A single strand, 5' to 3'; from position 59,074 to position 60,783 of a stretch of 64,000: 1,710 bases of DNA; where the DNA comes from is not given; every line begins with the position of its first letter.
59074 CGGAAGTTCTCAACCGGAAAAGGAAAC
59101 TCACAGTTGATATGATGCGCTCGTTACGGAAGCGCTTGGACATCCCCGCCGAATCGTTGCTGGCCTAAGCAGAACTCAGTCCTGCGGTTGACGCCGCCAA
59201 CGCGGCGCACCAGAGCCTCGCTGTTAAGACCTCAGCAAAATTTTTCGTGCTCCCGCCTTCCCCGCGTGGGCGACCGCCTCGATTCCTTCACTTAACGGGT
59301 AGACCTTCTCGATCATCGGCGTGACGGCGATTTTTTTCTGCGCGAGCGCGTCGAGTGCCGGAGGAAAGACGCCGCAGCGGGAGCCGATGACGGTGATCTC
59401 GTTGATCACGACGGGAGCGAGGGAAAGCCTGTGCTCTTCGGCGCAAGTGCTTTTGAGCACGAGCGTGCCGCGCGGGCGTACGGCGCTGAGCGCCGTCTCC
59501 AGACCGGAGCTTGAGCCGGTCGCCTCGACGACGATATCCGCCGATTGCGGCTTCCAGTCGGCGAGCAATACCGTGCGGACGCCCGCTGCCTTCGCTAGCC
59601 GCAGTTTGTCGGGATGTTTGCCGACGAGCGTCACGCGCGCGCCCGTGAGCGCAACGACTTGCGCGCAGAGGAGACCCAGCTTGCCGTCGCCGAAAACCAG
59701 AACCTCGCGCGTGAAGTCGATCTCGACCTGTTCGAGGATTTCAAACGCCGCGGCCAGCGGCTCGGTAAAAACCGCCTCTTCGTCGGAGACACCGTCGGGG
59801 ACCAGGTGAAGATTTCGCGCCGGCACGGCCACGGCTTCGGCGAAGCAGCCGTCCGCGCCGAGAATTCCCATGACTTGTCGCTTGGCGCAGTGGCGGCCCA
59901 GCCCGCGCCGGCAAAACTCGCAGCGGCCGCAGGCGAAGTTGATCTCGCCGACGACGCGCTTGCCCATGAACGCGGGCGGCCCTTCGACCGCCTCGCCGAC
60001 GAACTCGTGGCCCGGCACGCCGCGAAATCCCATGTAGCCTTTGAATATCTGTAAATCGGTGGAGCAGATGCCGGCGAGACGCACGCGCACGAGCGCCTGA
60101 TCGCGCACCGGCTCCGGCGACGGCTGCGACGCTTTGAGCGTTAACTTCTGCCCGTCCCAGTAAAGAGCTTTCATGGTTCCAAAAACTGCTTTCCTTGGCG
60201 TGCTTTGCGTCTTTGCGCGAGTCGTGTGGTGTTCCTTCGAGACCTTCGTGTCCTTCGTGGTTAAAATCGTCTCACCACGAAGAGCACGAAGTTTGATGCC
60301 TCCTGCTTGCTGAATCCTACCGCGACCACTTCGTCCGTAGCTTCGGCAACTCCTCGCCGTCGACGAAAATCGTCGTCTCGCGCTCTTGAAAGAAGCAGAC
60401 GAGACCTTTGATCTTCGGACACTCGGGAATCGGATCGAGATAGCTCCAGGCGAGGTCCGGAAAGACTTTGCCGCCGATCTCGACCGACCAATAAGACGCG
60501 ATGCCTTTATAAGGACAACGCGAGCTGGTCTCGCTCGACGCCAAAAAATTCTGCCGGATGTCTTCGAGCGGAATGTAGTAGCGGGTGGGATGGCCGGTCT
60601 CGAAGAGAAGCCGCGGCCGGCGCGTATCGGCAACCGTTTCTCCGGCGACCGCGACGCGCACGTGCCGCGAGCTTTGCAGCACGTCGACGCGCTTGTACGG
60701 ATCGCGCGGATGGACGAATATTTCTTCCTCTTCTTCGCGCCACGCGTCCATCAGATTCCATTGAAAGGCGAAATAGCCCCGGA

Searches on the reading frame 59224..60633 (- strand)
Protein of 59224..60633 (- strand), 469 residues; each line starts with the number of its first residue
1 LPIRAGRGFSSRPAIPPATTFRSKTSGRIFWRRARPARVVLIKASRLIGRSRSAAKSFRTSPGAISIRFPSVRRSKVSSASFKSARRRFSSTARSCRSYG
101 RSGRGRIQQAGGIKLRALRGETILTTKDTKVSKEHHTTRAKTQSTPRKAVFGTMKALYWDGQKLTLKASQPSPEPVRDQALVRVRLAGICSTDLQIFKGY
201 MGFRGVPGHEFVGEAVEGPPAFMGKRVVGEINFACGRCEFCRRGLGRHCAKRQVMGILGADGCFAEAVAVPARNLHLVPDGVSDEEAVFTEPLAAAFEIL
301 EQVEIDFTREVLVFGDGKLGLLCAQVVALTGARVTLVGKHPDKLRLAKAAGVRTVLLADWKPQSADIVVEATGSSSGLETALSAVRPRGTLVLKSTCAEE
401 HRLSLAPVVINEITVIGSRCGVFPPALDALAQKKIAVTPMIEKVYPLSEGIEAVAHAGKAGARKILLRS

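Call 32: search_protein_families(library=pfam, proteins=[window:59224-60633:-], max_evalue=0.00001)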
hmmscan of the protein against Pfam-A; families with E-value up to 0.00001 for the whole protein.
window:59224-60633:- (469 aa): 3 families
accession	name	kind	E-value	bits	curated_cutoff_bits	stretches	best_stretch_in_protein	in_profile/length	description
PF08240.17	ADH_N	-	3.9e-20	72.5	23.5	1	178-280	3-104/104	Alcohol dehydrogenase GroES-like domain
PF00107.32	ADH_zinc_N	-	9.3e-15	55.2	31.8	1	319-429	2-126/129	Zinc-binding dehydrogenase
PF16912.11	Glu_dehyd_C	-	5.1e-06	26.6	34.9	0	289-400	6-135/211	Glucose dehydrogenase C-terminus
